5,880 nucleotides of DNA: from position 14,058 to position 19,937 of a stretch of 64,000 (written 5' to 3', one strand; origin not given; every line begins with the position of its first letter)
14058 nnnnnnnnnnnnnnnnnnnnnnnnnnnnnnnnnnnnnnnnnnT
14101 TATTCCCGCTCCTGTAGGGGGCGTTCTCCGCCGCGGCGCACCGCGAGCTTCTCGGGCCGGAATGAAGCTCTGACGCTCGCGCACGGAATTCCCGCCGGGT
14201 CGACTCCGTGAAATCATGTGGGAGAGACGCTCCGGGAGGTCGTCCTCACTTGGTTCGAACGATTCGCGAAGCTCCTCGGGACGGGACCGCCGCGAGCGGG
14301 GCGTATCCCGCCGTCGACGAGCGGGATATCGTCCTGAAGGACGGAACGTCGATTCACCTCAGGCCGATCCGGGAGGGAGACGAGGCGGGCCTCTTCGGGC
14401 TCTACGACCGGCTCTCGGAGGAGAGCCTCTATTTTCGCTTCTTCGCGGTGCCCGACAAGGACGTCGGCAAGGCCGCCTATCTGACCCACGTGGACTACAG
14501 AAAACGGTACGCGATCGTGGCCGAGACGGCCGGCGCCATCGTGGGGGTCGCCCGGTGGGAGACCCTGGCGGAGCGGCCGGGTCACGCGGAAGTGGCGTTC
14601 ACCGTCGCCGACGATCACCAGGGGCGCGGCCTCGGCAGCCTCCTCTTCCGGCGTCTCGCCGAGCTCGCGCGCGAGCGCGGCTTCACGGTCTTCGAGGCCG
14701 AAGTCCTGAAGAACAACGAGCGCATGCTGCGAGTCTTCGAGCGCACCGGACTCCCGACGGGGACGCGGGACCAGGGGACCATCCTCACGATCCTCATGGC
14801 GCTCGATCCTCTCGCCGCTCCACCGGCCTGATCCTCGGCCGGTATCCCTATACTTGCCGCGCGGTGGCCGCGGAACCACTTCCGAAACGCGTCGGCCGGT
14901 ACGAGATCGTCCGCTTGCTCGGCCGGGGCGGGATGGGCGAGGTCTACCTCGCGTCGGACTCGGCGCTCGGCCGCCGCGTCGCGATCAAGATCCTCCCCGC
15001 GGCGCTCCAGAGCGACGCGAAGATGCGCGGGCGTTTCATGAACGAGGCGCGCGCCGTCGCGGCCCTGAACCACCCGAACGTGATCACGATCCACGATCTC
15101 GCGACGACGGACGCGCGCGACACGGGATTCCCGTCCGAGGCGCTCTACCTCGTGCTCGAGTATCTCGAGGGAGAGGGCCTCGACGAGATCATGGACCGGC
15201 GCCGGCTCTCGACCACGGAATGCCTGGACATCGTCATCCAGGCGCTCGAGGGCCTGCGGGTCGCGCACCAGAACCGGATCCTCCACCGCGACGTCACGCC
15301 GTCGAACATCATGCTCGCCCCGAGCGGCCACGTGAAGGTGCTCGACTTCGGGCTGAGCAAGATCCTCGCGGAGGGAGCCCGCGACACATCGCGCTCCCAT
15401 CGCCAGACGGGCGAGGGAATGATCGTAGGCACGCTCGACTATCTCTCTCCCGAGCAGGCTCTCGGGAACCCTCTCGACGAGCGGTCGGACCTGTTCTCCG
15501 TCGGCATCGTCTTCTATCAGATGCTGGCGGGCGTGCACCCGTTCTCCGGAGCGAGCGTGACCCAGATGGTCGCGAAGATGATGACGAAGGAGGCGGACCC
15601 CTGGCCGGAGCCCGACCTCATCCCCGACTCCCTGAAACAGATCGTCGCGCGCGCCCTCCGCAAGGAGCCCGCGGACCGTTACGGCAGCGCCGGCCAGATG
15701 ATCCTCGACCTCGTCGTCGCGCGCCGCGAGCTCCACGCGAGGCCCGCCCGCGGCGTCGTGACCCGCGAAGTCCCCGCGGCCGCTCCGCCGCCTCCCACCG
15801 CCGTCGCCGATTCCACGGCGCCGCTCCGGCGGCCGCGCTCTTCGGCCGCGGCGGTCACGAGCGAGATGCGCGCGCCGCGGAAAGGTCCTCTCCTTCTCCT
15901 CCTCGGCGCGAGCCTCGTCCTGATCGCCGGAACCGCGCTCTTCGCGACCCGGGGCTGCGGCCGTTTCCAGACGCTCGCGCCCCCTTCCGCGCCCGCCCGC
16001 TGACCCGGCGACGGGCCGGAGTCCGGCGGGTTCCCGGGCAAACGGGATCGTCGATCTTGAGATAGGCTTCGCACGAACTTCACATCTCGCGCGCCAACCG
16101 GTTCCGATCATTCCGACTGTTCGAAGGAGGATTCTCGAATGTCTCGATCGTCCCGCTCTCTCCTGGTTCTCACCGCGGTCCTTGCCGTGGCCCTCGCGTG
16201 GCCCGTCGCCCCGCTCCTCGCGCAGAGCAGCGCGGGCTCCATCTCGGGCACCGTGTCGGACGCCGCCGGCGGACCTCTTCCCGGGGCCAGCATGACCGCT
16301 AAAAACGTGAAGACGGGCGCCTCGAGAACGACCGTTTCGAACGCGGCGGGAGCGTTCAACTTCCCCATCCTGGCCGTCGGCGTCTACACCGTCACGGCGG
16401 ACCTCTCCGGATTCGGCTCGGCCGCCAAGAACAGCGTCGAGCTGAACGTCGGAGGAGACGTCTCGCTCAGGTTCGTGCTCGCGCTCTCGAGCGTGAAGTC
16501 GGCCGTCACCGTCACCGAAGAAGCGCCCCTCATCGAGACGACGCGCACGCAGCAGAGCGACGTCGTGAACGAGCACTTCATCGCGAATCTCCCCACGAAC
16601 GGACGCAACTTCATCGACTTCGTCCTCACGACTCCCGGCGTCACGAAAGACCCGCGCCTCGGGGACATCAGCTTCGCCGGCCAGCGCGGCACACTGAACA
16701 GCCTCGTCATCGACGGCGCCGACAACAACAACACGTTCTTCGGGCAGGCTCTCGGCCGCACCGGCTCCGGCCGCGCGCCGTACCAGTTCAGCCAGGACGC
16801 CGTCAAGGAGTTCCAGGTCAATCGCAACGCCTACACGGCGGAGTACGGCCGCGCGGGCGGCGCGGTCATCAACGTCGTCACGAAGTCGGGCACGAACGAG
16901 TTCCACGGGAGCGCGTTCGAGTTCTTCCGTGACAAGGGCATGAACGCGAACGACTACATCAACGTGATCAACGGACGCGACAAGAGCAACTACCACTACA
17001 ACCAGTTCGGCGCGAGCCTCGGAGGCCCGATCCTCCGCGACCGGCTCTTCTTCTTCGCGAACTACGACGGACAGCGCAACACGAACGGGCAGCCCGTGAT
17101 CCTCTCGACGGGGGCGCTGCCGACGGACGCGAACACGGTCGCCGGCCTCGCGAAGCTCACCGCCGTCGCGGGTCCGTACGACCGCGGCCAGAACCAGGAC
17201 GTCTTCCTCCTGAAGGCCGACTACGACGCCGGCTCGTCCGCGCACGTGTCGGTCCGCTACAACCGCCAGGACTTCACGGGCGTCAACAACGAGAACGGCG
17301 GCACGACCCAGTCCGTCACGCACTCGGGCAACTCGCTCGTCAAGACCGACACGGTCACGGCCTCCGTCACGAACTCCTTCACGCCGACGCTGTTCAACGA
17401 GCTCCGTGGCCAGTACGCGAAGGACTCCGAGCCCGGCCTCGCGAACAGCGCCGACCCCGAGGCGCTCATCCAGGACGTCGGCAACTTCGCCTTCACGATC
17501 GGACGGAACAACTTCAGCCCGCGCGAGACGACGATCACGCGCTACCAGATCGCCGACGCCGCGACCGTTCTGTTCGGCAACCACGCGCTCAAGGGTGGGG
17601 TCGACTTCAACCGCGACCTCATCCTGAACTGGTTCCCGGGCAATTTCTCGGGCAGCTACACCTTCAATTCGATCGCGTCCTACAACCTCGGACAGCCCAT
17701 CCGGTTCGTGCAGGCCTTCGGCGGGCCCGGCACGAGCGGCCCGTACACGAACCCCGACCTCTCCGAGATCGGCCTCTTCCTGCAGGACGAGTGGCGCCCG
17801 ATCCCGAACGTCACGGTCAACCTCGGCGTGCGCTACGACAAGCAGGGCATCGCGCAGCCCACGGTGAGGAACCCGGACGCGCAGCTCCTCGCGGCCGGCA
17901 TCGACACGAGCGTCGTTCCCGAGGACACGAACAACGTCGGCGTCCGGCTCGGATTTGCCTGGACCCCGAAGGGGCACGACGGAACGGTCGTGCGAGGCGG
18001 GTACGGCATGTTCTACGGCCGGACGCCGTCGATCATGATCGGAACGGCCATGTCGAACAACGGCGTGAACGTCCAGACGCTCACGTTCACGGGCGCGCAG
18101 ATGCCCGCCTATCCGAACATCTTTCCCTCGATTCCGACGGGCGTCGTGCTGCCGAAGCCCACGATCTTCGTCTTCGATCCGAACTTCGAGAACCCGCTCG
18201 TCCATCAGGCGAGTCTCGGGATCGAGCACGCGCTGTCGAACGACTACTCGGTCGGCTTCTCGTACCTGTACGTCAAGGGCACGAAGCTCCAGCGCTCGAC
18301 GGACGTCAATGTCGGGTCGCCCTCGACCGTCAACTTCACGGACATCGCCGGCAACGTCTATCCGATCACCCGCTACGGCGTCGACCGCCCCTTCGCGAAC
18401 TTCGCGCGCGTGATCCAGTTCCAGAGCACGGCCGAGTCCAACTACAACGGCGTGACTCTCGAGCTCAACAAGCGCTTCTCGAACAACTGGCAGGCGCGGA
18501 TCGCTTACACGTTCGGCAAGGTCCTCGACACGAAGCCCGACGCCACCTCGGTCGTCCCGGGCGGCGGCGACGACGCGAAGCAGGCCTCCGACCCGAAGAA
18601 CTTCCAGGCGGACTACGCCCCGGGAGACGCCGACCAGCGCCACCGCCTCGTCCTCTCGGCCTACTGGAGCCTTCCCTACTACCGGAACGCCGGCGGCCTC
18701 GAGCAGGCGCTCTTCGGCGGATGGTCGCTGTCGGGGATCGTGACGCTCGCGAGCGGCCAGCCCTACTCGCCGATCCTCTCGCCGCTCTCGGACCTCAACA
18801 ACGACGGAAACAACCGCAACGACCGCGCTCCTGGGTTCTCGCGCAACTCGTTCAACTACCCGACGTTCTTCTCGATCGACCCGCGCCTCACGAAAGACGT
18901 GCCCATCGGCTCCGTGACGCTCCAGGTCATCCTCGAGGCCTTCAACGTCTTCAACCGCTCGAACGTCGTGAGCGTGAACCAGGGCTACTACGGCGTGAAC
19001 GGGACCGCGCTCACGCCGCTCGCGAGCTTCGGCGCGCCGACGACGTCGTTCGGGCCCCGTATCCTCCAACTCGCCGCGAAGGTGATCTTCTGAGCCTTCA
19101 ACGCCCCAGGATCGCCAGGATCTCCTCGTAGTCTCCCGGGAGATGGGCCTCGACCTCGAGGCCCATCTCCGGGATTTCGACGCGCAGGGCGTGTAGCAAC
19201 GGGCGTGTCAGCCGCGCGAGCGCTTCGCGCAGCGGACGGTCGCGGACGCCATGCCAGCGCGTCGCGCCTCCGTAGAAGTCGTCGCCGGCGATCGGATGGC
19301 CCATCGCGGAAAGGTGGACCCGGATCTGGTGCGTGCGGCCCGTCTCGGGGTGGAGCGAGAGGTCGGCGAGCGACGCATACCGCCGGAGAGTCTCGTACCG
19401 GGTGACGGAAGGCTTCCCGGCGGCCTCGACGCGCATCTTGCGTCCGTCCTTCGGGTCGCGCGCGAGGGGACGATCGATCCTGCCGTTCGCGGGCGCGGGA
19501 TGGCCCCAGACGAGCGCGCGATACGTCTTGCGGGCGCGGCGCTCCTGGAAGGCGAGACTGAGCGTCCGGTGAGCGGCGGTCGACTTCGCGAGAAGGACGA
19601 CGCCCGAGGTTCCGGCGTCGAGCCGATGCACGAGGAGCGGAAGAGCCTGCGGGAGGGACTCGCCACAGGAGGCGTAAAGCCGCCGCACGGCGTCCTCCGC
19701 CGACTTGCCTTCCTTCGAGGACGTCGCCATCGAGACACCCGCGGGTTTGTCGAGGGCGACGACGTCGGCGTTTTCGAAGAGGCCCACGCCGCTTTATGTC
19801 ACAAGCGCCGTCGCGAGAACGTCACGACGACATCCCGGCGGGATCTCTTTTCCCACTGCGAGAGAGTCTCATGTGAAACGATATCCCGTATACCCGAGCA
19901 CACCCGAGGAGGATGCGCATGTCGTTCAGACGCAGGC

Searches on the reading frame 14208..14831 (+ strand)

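Call 51: search_protein_families(library=pfam, proteins=[window:14208-14831:+], max_evalue=0.00001)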
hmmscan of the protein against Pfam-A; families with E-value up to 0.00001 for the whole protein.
window:14208-14831:+ (207 aa): 4 families
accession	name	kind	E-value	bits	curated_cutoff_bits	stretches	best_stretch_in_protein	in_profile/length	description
PF00583.31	Acetyltransf_1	-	2.3e-14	54.1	20.7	1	94-181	24-115/116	Acetyltransferase (GNAT) family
PF13302.13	Acetyltransf_3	-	1.4e-11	45.7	25.4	1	50-182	3-137/138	Acetyltransferase (GNAT) domain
PF13508.13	Acetyltransf_7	-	4.1e-08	33.9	27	1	101-179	4-79/84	Acetyltransferase (GNAT) domain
PF08445.16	FR47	-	8.1e-06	26.2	22.1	0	130-181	26-76/86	FR47-like protein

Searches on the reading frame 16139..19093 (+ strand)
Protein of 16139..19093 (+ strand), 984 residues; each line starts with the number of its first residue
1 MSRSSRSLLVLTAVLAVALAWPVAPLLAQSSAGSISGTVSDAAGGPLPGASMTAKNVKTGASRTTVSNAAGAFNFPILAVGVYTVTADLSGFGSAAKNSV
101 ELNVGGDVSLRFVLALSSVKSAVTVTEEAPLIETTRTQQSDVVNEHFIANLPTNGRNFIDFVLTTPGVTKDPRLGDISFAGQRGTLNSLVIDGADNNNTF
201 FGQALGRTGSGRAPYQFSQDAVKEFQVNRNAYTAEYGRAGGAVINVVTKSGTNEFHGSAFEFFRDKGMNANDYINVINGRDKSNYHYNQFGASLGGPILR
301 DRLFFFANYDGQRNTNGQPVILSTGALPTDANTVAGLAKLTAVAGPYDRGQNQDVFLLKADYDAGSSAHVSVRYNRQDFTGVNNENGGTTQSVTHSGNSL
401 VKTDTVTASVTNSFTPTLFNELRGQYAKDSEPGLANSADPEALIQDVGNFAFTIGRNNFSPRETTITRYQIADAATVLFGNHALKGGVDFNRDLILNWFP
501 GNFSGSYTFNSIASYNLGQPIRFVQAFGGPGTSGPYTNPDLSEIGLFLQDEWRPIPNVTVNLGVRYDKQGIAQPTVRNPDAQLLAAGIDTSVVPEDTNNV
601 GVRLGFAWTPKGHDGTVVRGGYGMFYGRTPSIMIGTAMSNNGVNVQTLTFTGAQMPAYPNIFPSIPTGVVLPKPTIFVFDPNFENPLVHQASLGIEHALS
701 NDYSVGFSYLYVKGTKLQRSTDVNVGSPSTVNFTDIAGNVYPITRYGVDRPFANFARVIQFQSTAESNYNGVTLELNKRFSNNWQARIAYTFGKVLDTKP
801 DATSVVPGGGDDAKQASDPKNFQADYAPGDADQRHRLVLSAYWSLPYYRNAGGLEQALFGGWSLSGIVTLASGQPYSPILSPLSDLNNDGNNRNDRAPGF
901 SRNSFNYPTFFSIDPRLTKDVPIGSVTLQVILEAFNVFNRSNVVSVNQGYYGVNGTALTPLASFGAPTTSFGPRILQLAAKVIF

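Call 51: search_protein_families(library=pfam, proteins=[window:16139-19093:+], max_evalue=0.00001)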
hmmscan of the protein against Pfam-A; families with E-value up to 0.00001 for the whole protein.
window:16139-19093:+ (984 aa): 4 families
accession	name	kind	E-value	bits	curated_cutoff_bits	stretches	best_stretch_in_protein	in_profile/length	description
PF25183.1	OMP_b-brl_4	-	1.7e-126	424.1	30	2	346-896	147-730/838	Outer membrane beta barrel domain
PF13620.12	CarboxypepD_reg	-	5.5e-19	68.7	32.3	1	34-114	1-81/82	Carboxypeptidase regulatory-like domain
PF13715.12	CarbopepD_reg_2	-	1.1e-06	29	32.2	1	35-120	1-82/88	CarboxypepD_reg-like domain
PF00593.30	TonB_dep_Rec_b-barrel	-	5.2e-06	27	27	1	480-905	114-417/436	TonB dependent receptor-like, beta-barrel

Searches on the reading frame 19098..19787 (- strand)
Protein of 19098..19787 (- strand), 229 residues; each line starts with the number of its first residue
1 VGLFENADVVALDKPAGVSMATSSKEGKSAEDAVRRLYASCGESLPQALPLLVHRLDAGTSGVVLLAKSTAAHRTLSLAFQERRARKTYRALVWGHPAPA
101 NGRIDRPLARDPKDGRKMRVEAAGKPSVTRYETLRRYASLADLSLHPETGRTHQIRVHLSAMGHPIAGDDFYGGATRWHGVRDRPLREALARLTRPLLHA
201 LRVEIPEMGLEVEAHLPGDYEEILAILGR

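Call 51: search_protein_families(library=pfam, proteins=[window:19098-19787:-], max_evalue=0.00001)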
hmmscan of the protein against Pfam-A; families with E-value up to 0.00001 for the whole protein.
window:19098-19787:- (229 aa): 1 family
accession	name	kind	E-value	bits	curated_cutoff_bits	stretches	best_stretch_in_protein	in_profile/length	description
PF00849.27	PseudoU_synth_2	-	2e-29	103.2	26.8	1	8-161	1-152/152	RNA pseudouridylate synthase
